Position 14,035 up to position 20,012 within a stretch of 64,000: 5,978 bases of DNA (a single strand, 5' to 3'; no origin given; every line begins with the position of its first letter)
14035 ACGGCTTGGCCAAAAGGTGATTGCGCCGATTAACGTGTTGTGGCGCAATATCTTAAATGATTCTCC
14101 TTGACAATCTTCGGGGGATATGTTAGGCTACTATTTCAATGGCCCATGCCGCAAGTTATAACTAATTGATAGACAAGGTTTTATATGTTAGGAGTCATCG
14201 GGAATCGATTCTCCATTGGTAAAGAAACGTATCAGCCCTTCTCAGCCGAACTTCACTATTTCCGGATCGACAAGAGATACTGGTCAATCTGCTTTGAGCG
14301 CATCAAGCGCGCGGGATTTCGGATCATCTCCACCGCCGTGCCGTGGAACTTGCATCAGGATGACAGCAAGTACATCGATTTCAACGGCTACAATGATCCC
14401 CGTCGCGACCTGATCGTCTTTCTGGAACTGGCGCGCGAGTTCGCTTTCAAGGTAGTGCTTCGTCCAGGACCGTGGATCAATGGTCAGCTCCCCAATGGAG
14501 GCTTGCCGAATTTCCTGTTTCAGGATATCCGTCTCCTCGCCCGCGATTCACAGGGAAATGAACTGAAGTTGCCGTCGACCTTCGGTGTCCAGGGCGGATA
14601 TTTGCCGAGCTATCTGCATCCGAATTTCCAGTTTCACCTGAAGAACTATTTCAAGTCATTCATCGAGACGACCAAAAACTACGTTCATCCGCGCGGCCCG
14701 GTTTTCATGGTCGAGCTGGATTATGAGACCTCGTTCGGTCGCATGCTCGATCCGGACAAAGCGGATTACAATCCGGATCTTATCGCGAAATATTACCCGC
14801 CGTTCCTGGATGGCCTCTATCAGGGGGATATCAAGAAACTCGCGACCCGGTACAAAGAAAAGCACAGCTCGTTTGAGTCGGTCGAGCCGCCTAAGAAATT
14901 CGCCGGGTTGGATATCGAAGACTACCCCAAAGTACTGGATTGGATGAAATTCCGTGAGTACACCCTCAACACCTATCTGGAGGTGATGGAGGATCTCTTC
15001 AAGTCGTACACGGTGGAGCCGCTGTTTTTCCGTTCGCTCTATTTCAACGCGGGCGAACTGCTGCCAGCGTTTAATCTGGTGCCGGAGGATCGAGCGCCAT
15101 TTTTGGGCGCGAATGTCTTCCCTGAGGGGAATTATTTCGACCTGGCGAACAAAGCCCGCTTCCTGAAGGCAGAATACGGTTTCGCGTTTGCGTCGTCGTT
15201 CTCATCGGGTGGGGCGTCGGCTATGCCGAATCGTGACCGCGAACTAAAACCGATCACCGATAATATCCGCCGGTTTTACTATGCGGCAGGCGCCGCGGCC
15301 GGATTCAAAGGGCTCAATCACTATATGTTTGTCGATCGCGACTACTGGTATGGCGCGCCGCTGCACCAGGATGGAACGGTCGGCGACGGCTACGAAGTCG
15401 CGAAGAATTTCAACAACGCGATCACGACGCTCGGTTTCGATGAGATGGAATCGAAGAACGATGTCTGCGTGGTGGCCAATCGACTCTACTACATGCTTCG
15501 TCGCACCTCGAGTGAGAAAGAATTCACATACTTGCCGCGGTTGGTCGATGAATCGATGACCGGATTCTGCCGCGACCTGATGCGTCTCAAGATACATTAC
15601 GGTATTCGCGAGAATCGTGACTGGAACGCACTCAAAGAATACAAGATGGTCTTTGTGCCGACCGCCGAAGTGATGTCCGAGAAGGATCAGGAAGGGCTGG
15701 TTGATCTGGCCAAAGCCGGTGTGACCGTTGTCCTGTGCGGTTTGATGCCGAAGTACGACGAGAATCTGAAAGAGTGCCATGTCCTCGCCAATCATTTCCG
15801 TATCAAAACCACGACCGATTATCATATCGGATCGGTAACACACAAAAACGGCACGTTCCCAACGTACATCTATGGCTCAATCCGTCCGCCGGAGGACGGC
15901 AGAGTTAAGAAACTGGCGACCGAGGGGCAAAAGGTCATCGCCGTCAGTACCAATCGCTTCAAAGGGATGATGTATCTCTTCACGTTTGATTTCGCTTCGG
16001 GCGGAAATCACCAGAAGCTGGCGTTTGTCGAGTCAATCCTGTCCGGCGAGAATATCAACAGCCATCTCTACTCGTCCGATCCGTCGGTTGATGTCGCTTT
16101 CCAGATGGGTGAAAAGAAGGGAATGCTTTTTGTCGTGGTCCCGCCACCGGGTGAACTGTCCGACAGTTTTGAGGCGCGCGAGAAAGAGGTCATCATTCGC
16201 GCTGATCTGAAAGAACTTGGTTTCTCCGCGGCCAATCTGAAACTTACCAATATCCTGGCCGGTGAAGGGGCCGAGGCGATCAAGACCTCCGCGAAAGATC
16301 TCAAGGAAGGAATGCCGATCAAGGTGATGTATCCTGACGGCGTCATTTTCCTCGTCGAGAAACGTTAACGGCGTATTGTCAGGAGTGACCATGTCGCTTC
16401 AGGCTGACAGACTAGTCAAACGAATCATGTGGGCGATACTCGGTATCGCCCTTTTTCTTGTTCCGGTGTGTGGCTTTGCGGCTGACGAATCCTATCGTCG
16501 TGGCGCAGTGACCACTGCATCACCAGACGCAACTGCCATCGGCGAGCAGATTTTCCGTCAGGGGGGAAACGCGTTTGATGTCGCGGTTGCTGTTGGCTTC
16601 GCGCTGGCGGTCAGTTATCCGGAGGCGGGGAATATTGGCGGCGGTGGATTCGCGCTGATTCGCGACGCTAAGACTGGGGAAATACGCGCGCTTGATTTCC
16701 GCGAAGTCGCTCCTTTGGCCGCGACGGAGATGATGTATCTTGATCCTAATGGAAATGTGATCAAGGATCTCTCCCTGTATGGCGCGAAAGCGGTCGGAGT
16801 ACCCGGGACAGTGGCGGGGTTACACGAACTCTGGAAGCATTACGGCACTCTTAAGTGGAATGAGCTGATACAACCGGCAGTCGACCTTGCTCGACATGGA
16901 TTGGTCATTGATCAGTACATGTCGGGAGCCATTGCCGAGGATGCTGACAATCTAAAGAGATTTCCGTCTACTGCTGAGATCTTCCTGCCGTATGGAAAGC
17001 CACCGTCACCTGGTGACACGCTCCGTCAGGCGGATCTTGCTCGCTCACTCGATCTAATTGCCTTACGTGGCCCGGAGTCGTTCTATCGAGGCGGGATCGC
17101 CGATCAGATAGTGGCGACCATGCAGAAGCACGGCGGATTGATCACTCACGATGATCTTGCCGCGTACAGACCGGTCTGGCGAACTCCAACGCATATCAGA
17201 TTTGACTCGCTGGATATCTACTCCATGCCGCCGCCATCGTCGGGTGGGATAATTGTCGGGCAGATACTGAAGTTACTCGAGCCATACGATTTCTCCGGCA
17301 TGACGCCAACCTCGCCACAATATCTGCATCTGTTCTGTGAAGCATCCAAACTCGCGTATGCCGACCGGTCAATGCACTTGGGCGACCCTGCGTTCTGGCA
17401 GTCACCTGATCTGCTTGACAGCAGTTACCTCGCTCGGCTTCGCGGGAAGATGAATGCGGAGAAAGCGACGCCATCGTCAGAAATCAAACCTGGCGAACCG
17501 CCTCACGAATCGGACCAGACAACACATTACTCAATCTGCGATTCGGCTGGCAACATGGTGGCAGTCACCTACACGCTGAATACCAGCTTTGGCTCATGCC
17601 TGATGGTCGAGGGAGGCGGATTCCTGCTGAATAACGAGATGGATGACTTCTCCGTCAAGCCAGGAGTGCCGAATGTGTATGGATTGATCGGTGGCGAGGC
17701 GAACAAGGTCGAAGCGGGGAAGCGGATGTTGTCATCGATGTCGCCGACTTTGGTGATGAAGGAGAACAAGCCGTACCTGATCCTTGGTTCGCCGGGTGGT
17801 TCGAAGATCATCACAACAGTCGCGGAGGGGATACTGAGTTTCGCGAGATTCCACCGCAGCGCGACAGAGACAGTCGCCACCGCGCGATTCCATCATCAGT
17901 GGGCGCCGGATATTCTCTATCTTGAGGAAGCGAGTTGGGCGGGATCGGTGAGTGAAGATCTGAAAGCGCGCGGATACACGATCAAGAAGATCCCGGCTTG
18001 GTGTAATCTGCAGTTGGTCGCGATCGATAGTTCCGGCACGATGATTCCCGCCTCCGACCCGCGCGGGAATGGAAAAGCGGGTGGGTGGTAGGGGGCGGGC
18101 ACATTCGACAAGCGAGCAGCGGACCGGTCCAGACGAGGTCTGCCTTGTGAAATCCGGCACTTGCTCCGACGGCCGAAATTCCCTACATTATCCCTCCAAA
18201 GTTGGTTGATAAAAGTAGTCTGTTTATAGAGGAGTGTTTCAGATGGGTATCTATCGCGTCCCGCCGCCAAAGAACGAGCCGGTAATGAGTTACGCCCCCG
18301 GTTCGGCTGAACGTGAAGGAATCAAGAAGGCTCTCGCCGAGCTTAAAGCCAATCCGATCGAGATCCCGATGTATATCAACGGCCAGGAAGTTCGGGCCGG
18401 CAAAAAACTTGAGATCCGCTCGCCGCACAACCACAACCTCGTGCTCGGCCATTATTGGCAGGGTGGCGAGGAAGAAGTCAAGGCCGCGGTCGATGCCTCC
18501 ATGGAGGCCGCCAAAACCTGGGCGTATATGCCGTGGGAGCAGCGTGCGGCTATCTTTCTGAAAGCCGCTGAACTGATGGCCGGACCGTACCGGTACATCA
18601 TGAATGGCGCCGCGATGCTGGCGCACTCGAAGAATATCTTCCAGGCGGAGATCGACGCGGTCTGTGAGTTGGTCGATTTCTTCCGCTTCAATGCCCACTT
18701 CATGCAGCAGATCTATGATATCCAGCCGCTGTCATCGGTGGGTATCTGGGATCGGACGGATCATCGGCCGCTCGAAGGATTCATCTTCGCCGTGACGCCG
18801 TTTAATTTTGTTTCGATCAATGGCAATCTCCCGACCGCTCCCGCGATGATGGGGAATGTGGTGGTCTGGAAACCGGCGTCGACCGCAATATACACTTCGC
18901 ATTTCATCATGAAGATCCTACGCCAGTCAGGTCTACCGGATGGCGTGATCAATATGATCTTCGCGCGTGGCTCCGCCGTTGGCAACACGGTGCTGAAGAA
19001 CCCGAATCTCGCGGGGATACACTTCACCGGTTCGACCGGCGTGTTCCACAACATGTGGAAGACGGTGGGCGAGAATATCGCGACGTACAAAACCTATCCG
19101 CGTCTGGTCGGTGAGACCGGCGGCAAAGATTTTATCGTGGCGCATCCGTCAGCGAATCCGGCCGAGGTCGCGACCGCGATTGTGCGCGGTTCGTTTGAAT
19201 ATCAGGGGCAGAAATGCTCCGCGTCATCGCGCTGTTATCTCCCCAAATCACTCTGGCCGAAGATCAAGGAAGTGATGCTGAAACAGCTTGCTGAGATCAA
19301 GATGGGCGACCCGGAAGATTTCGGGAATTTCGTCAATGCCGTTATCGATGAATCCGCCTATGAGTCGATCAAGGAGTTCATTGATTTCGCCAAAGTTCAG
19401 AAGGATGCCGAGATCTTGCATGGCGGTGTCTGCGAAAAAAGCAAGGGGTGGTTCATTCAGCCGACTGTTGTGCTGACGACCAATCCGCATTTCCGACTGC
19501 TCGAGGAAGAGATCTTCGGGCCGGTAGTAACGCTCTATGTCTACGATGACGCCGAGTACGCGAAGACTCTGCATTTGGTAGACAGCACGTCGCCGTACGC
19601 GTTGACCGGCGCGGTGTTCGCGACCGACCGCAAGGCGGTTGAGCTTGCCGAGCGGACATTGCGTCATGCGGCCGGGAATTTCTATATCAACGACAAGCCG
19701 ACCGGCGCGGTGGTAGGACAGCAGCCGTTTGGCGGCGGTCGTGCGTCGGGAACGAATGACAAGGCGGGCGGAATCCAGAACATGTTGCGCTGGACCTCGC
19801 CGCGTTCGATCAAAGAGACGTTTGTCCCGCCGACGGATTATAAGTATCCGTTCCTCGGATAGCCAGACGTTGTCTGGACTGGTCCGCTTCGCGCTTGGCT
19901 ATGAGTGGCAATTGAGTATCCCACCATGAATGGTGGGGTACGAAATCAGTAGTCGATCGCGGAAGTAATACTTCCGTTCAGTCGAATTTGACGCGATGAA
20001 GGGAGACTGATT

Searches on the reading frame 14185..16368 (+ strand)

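Call 7: search_protein_families(library=pfam, proteins=[window:14185-16368:+], max_evalue=0.01)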
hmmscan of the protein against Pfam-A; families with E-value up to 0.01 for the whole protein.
window:14185-16368:+ (727 aa): 4 families
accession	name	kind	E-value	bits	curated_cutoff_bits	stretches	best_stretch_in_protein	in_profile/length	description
PF01301.25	Glyco_hydro_35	-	5.9e-25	89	27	1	10-122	3-111/319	Glycosyl hydrolases family 35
PF22369.2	GLMA_2nd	-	1.8e-12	47.6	27.7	1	462-544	23-107/138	GLMA-like, second domain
PF02449.21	Glyco_hydro_42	-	3.5e-05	23.8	21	1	27-278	6-230/376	Beta-galactosidase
PF08532.16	Glyco_hydro_42M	-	0.0011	19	25.8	1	455-519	29-91/207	Beta-galactosidase trimerisation domain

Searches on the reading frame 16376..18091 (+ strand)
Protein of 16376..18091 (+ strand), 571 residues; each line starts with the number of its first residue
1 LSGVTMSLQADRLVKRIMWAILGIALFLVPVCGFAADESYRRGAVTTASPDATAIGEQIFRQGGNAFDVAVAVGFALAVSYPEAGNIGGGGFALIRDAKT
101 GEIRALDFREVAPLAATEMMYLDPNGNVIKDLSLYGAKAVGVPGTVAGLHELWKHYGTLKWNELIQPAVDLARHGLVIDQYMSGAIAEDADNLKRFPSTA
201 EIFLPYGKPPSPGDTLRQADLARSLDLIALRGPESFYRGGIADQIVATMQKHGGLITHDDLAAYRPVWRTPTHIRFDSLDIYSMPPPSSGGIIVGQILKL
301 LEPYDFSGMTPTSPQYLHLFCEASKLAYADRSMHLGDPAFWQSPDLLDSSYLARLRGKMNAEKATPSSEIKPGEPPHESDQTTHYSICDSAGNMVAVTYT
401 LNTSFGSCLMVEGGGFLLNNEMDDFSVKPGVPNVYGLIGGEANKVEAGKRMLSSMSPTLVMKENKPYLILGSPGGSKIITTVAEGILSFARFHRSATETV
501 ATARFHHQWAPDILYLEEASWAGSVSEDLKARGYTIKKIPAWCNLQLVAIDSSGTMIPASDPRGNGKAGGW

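Call 7: search_protein_families(library=pfam, proteins=[window:16376-18091:+], max_evalue=0.01)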
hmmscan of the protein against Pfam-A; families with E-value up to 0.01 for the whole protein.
window:16376-18091:+ (571 aa): 1 family
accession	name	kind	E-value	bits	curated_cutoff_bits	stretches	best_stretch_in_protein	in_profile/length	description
PF01019.26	G_glu_transpept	-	1.2e-167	559.3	27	1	58-566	2-512/512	Gamma-glutamyltranspeptidase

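Call 22: find_encoding_contigs(protein=window:16376-18091:+, flank=1000, max_places=3)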
Protein window:16376-18091:+ (571 aa): no gene with exactly this product is on record in the collection.

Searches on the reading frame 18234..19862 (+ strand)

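Call 7: search_protein_families(library=pfam, proteins=[window:18234-19862:+], max_evalue=0.01)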
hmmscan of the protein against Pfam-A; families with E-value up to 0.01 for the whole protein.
window:18234-19862:+ (542 aa): 1 family
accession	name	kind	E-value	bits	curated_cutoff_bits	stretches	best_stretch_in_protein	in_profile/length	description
PF00171.27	Aldedh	-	1e-94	318.1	23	1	57-524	7-459/461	Aldehyde dehydrogenase family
